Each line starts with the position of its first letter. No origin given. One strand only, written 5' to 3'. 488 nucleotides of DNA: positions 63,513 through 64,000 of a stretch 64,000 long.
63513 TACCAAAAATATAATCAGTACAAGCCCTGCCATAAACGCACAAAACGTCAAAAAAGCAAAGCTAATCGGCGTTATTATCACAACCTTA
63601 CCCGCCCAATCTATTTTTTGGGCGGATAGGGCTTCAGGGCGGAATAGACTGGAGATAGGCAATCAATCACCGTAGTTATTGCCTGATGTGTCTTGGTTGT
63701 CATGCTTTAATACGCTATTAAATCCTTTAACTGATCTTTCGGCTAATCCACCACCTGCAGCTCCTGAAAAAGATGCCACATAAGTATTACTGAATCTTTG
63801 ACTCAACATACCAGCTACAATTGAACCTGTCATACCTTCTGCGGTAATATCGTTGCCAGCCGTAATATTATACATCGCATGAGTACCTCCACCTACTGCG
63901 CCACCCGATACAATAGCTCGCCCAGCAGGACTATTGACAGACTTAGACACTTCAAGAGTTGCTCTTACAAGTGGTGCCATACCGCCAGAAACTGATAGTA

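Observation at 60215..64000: Uncharacterised microcin-like bacteriocin system (GG-leader precursor + HlyD + C39-ABC exporter)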

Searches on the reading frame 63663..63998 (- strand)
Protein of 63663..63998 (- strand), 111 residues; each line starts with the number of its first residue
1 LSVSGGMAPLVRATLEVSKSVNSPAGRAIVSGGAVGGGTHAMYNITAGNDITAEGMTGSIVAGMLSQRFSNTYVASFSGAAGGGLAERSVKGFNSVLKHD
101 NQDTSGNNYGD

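Call 3: search_protein_families(library=pfam, proteins=[window:63663-63998:-], max_evalue=0.1)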
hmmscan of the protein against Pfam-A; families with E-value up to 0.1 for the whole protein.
window:63663-63998:- (111 aa): 0 families

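Call 4: search_protein_families(library=ncbifam, proteins=[window:63663-63998:-], max_evalue=0.1)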
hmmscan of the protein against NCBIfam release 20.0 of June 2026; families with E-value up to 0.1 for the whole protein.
window:63663-63998:- (111 aa): 0 families

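Call 5: find_homologous_proteins(query=window:63666-63998:-, max_evalue=0.01)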
Query seq(111 aa) (111 aa): 1 proteins with E <= 0.01 among 16 candidates.
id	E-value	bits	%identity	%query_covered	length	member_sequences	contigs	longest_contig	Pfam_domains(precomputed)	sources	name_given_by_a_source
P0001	2.8e-59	215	95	100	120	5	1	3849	-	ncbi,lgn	-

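Call 7: find_encoding_contigs(protein=P0001, flank=10000, max_places=10)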
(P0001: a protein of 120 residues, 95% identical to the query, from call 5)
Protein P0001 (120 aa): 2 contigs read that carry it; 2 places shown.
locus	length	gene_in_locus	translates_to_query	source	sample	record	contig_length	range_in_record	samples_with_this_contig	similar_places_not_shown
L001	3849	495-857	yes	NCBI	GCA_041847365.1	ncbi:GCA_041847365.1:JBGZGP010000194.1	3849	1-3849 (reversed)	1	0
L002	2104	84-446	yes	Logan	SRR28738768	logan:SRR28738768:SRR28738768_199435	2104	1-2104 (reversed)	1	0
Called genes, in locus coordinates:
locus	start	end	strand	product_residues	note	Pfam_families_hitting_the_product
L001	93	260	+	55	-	-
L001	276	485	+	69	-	-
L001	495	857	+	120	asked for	-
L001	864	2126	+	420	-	PF25917:BSH_RND (faint), PF25973:BSH_CzcB (faint), PF26002:Beta-barrel_AprE (weak)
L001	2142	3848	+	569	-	?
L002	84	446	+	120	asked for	-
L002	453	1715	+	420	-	PF25917:BSH_RND (faint), PF25973:BSH_CzcB (faint), PF26002:Beta-barrel_AprE (weak)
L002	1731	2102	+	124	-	?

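Call 11: list_cluster_members(proteins=[P0001])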
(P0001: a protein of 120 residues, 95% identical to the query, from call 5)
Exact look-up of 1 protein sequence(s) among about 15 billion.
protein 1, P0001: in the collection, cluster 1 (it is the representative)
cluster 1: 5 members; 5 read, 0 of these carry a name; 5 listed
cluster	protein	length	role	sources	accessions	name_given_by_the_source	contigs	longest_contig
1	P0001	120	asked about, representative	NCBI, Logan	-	-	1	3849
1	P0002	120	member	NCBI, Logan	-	-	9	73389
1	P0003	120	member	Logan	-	-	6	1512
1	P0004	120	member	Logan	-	-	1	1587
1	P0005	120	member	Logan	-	-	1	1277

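Call 14: find_encoding_contigs(protein=P0002, flank=10000, max_places=10)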
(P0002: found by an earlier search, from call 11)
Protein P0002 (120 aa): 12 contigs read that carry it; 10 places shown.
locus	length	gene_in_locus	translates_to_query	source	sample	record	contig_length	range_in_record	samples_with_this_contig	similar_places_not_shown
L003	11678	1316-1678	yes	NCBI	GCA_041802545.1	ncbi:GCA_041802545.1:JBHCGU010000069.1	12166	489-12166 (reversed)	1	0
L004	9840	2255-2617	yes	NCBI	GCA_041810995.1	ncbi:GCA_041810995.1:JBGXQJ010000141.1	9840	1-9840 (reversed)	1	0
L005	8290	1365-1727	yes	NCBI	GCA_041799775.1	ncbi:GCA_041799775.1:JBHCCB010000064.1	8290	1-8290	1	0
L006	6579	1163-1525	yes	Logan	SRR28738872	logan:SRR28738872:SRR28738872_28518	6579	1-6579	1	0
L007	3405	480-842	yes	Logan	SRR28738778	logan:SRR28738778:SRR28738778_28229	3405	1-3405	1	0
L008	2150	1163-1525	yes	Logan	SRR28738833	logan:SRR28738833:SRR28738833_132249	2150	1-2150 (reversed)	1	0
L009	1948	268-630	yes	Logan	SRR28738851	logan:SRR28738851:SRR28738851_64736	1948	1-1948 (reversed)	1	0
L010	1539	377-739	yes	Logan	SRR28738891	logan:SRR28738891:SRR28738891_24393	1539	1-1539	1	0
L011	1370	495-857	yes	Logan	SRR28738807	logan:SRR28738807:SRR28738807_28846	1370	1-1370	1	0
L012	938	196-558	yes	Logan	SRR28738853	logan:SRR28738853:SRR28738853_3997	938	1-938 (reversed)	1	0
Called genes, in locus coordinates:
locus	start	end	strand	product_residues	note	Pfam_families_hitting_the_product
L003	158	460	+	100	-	-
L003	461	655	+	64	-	-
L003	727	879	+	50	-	-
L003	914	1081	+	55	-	-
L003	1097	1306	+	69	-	-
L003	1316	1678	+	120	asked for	-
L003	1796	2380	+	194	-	-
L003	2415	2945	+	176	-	PF26002:Beta-barrel_AprE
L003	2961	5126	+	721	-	PF03412:Peptidase_C39, PF00664:ABC_membrane, PF00005:ABC_tran, PF02463:SMC_N (faint)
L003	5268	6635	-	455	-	PF07063:HGLS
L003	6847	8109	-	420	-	PF00202:Aminotran_3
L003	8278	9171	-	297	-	PF00126:HTH_1, PF03466:LysR_substrate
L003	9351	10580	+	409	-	PF00389:2-Hacid_dh, PF02826:2-Hacid_dh_C, PF22629:ACT_AHAS_ss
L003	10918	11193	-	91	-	PF00583:Acetyltransf_1, PF13302:Acetyltransf_3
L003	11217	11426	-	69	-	-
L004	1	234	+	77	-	?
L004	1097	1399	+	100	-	-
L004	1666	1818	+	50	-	-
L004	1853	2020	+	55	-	-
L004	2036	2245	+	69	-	-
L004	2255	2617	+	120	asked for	-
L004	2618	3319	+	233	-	-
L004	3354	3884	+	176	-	PF26002:Beta-barrel_AprE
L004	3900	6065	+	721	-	PF03412:Peptidase_C39, PF00664:ABC_membrane, PF00005:ABC_tran, PF02463:SMC_N (faint)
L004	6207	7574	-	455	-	PF07063:HGLS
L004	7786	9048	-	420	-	PF00202:Aminotran_3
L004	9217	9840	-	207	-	?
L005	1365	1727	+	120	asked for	-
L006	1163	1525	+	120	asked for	-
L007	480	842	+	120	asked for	-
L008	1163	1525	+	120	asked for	-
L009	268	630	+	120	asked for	-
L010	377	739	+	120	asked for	-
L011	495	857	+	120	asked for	-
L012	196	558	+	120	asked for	-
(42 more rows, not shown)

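Call 17: find_related_loci(query=P0002, collection=genome_contigs, flank=10000)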
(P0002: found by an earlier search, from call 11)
Query P0002 (120 aa) in genome_contigs; peptide patterns used: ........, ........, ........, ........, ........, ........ (x = any residue, [..] = any of these).
190 stretches matched a pattern, but none encodes a relative of the query by tblastn (E <= 1e-3).

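Call 21: search_protein_representatives(protein=P0001)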
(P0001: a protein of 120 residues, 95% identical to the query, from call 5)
Query: 120 residues. Proteins with E-value up to 0.001 (for the whole library): 10; up to 1e-10: 4; up to 1e-30: 1. The best 10 are listed.
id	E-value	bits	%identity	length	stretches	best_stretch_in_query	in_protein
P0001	9.2e-70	247.8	100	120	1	1-120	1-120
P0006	1.5e-24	102.2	55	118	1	1-119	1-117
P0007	1.2e-18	83.3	49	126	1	1-119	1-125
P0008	4.7e-15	71.7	43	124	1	1-112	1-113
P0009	7.9e-09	51.6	36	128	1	1-119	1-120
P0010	1.6e-05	41.0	31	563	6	23-92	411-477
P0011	2.0e-05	40.7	32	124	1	1-120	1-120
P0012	4.8e-04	36.2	33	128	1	1-120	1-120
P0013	5.2e-04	36.1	39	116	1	1-119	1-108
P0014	6.9e-04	35.7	39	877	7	25-63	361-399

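Call 34: find_homologous_proteins(query=A1, max_evalue=0.01)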
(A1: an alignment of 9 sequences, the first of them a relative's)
Query A1 (9 sequences) (120 aa, profile of the alignment): 7 proteins with E <= 0.01 among 8000 candidates.
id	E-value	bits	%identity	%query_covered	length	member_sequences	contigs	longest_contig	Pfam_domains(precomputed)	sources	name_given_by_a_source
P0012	1.3e-41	159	30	100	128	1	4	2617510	-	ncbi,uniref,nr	ncbi:hypothetical protein CRG49_005280 [Neisseria sp. N95_16]|uniref:Uncharacterized protein n=1 Tax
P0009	3.3e-41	158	35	99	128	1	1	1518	-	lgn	-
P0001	5.2e-40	154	96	100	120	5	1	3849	-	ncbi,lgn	-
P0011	9.2e-38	147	29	100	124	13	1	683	-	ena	-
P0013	1.2e-32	130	34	99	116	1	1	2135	-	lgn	-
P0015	3.1e-5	42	75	10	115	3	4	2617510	-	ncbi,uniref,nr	ncbi:hypothetical protein CRG49_005295 [Neisseria sp. N95_16]|uniref:Uncharacterized protein n=1 Tax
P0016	2.3e-4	39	24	32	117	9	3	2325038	-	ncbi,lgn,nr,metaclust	ncbi:hypothetical protein [Mannheimia granulomatis]|nr:hypothetical protein [Mannheimia granulomatis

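Call 36: find_encoding_contigs(protein=P0012, flank=8000, max_places=2)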
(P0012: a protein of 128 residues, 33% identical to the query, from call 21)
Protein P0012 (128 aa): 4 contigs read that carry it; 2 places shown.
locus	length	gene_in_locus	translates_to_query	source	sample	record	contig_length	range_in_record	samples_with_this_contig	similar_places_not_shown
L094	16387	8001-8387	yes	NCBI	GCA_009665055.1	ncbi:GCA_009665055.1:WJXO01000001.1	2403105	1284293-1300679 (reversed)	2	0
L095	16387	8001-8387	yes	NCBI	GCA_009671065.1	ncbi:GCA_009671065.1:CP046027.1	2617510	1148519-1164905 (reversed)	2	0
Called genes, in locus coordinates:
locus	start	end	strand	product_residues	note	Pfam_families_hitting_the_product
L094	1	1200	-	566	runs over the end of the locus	PF02881:SRP54_N, PF06414:Zeta_toxin, PF00448:SRP54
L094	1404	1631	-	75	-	-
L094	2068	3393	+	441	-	PF03562:MltA, PF06725:3D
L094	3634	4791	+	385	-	PF13621:Cupin_8, PF20514:WHD_ROXA (faint), PF08007:JmjC_2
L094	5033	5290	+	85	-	-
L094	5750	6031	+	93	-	-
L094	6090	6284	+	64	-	-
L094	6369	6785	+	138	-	PF20514:WHD_ROXA (weak)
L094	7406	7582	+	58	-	-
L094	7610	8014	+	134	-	-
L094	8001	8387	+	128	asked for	-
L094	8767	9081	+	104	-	-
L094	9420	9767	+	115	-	-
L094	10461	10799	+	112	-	-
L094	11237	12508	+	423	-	PF25919:BSH_CusB (faint), PF26002:Beta-barrel_AprE (weak)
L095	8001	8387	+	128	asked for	-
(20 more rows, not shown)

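Call 42: predict_structure(alignment_id=A1)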
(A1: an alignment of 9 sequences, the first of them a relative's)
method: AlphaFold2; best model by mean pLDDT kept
length: 120 residues; sequences in the alignment: 9
mean_pLDDT: 54.6   pTM: 0.39
mean pLDDT of the five models: 54.6, 53.0, 52.2, 51.5, 47.6
residues with pLDDT >= 90: 0; 70-90: 13; 50-70: 54; < 50: 53
segments of 3 or more residues with pLDDT < 50: 1-3, 13-16, 26-28, 81-114, 116-120
pLDDT, mean of each block of 10 residues (from residue 1): 50 50 50 63 71 68 67 63 44 44 43 43
secondary structure, 60 per line:
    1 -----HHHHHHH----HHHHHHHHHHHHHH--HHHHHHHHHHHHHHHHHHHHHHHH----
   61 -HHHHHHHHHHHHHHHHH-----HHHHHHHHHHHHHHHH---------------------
elements in order: H6-12 H17-30 H33-56 H62-78 H84-99

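Call 54: find_related_loci(query=P0002, collection=metagenome_contigs, flank=10000)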
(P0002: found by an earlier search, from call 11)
Query P0002 (120 aa) in metagenome_contigs; peptide patterns used: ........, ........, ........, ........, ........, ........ (x = any residue, [..] = any of these).
306 stretches matched a pattern, but none encodes a relative of the query by tblastn (E <= 1e-3).

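Call 60: search_protein_families(library=pfam, proteins=[P0002, L004:2036-2245:+, L004:1853-2020:+, L004:1097-1399:+, L004:1400-1594:+], max_evalue=1)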
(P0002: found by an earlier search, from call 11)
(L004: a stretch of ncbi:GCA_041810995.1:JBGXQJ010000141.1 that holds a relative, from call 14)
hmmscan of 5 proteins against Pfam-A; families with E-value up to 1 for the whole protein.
P0002 (120 aa): 1 family
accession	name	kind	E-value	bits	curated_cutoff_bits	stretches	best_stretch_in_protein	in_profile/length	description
PF00696.33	AA_kinase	-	0.096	12.8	24.9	0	2-29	193-225/234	Amino acid kinase family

L004:2036-2245:+ (69 aa): 2 families
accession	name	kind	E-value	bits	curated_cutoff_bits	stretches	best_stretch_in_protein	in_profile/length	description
PF18736.6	pEK499_p136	-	0.11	12.7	26.6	1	3-38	26-61/152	HEPN pEK499 p136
PF05101.18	VirB3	-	0.13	13.1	23.9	1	8-66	22-68/84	Type IV secretory pathway, VirB3-like protein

L004:1853-2020:+ (55 aa): 1 family
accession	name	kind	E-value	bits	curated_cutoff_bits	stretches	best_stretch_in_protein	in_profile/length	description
PF16491.10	Peptidase_M48_N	-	0.094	13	27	1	2-49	121-169/179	CAAX prenyl protease N-terminal, five membrane helices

L004:1097-1399:+ (100 aa): 3 families
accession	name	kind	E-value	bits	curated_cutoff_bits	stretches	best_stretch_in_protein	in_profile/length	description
PF05433.20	Rick_17kDa_Anti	-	0.0073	16.6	24.2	1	45-70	5-31/43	Glycine zipper 2TM domain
PF04306.18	DUF456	-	0.0081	16.9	29.4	1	35-84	55-100/139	Protein of unknown function (DUF456)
PF10439.15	Bacteriocin_IIc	-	0.67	10.4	27.1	0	44-70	29-56/59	Bacteriocin class II with double-glycine leader peptide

L004:1400-1594:+ (64 aa): 0 families

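Call 61: search_protein_families(library=ncbifam, proteins=[P0002, L004:2036-2245:+, L004:1853-2020:+, L004:1097-1399:+, L004:1400-1594:+], max_evalue=1)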
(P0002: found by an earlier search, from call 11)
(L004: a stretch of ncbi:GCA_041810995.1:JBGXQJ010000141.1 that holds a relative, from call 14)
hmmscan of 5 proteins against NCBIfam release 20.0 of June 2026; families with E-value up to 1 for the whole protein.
P0002 (120 aa): 1 family
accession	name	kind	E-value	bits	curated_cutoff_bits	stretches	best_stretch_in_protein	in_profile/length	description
TIGR03949.1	bact_IIb_cerein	subfamily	0.00083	19.1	21.5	1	3-20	3-20/45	class IIb bacteriocin, lactobin A/cerein 7B family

L004:2036-2245:+ (69 aa): 1 family
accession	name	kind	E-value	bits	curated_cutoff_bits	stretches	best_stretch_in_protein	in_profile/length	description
NF052597.1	FILTED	domain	0.0015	18.9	40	1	6-51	53-99/110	FILTED domain-containing surface protein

L004:1853-2020:+ (55 aa): 2 families
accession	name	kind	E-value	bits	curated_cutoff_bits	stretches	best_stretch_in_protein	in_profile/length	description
NF003190.0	PRK04164.1-1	equivalog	0.0095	15.4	318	1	8-47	47-86/200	hypothetical protein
NF042929.1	immun_PncF_fam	subfamily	0.81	9.8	45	1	1-27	1-27/36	PncF family bacteriocin immunity protein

L004:1097-1399:+ (100 aa): 3 families
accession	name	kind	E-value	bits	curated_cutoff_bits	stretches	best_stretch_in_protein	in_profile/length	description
NF008437.0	PRK11280.1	equivalog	0.0068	16.3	99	1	46-71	77-102/179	hypothetical protein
NF006948.0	PRK09430.1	equivalog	0.045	13.3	162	1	45-77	4-36/267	co-chaperone DjlA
NF038167.1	cyan_ocin_like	subfamily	0.064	13.4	32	1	2-22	9-29/72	CTB family bacteriocin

L004:1400-1594:+ (64 aa): 2 families
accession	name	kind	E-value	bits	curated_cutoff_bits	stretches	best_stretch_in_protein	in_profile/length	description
NF010640.0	PRK14037.1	subfamily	0.0067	15.4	504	1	6-44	310-347/377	citrate synthase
NF041157.1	Cit_synThplmales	equivalog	0.048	12.8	590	1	2-45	305-347/377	citrate synthase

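Call 76: find_homologous_proteins(query=A3, max_evalue=0.1)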
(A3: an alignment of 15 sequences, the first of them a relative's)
Query A3 (15 sequences) (120 aa, profile of the alignment): 10 proteins with E <= 0.1 among 8000 candidates.
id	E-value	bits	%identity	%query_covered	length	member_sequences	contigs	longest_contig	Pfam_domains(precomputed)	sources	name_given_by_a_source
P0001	7.2e-30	122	96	100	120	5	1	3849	-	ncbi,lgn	-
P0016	1.5e-24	105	24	32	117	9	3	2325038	-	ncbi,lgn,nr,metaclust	ncbi:hypothetical protein [Mannheimia granulomatis]|nr:hypothetical protein [Mannheimia granulomatis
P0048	1.0e-21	95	56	13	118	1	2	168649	-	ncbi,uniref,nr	ncbi:hypothetical protein SAMN02745664_103152 [Moraxella cuniculi DSM 21768]|uniref:Uncharacterized 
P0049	1.0e-20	92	63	13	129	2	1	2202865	-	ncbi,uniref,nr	ncbi:hypothetical protein [Moraxella cuniculi]|uniref:Uncharacterized protein n=1 Tax=Moraxella cuni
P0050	3.5e-14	71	31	30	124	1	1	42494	-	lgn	-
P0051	2.1e-12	65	63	13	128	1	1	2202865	-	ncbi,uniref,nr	ncbi:hypothetical protein [Moraxella cuniculi]|uniref:Uncharacterized protein n=1 Tax=Moraxella cuni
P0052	3.1e-12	65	54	11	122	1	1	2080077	-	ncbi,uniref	ncbi:hypothetical protein ACSF85_08290 [Moraxella bovoculi]|uniref:hypothetical protein n=1 Tax=Mora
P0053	2.7e-4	39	42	16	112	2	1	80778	-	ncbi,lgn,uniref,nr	ncbi:hypothetical protein [Pseudomonas lopnurensis]|uniref:hypothetical protein n=1 Tax=Pseudomonas 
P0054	1.8e-3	37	40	17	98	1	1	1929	-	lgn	-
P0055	1.8e-2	33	56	8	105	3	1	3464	-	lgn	-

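Call 78: find_encoding_contigs(protein=P0016, flank=8000, max_places=1)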
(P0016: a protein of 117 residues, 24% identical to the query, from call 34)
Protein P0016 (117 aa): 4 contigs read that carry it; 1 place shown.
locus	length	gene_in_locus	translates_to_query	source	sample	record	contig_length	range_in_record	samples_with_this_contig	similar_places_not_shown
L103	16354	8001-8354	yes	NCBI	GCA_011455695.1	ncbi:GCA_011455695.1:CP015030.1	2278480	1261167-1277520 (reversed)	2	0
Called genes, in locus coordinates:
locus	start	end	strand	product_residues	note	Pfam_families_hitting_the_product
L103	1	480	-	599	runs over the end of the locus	PF00270:DEAD, PF00271:Helicase_C, PF16124:RecQ_Zn_bind, PF09382:RQC, PF00570:HRDC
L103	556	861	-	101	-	PF01491:Frataxin_Cyay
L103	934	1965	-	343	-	PF00814:TsaD, PF22521:HypF_C_2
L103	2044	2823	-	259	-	PF13512:TPR_18, PF13525:YfiO, PF13174:TPR_6 (faint)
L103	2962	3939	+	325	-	PF01479:S4, PF00849:PseudoU_synth_2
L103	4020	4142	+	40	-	PF08085:Entericidin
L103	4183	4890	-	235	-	PF14256:YwiC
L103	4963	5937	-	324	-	PF00365:PFK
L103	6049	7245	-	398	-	PF00155:Aminotran_1_2, PF00266:Aminotran_5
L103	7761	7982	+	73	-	-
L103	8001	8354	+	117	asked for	-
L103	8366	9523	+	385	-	PF13621:Cupin_8, PF08007:JmjC_2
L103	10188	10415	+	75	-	-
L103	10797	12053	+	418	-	PF00364:Biotin_lipoyl (faint), PF25919:BSH_CusB (faint), PF26002:Beta-barrel_AprE (weak)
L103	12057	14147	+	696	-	PF03412:Peptidase_C39, PF13529:Peptidase_C39_2 (faint), PF02463:SMC_N (weak), PF00664:ABC_membrane, PF00005:ABC_tran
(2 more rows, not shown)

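Call 79: find_encoding_contigs(protein=P0053, flank=8000, max_places=1)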
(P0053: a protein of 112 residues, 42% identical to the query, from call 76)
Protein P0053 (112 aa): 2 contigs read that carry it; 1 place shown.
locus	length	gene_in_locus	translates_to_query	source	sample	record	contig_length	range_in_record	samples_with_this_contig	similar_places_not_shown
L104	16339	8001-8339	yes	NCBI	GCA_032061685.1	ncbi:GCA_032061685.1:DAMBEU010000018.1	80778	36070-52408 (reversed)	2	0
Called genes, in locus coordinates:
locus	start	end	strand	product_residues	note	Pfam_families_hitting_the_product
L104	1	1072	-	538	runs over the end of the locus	PF09994:T6SS_Tle1-like_cat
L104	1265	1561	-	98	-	PF18226:QslA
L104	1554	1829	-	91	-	-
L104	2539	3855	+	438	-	PF25919:BSH_CusB (faint), PF00364:Biotin_lipoyl (faint), PF25917:BSH_RND (weak), PF25973:BSH_CzcB (faint), PF26002:Beta-barrel_AprE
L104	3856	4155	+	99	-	-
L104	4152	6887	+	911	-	PF00675:Peptidase_M16, PF05193:Peptidase_M16_C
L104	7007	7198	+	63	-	PF00196:GerE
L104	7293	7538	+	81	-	-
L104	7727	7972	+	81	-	-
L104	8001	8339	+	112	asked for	-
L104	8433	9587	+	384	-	PF08007:JmjC_2, PF13621:Cupin_8 (weak)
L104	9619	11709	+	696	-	PF03412:Peptidase_C39, PF00664:ABC_membrane, PF00005:ABC_tran, PF02463:SMC_N (faint)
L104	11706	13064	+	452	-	PF02321:OEP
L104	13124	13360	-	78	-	-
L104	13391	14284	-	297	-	PF00126:HTH_1, PF03466:LysR_substrate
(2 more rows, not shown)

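Call 88: find_encoding_contigs(protein=P0006, flank=8000, max_places=3)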
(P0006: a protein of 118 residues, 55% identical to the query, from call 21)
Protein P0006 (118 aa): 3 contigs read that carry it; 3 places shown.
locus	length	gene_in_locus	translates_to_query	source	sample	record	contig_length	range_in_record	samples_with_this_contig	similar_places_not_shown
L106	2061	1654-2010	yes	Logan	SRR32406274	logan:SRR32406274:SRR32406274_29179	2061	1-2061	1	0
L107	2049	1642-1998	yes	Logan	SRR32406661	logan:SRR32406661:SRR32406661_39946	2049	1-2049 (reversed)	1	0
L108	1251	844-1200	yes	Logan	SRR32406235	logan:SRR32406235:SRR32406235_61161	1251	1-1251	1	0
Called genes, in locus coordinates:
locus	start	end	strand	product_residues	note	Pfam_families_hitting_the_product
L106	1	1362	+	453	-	?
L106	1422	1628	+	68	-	-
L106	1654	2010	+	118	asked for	-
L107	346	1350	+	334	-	PF13621:Cupin_8, PF08007:JmjC_2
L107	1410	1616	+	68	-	-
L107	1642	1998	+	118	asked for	-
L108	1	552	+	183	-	?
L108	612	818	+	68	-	-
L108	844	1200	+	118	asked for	-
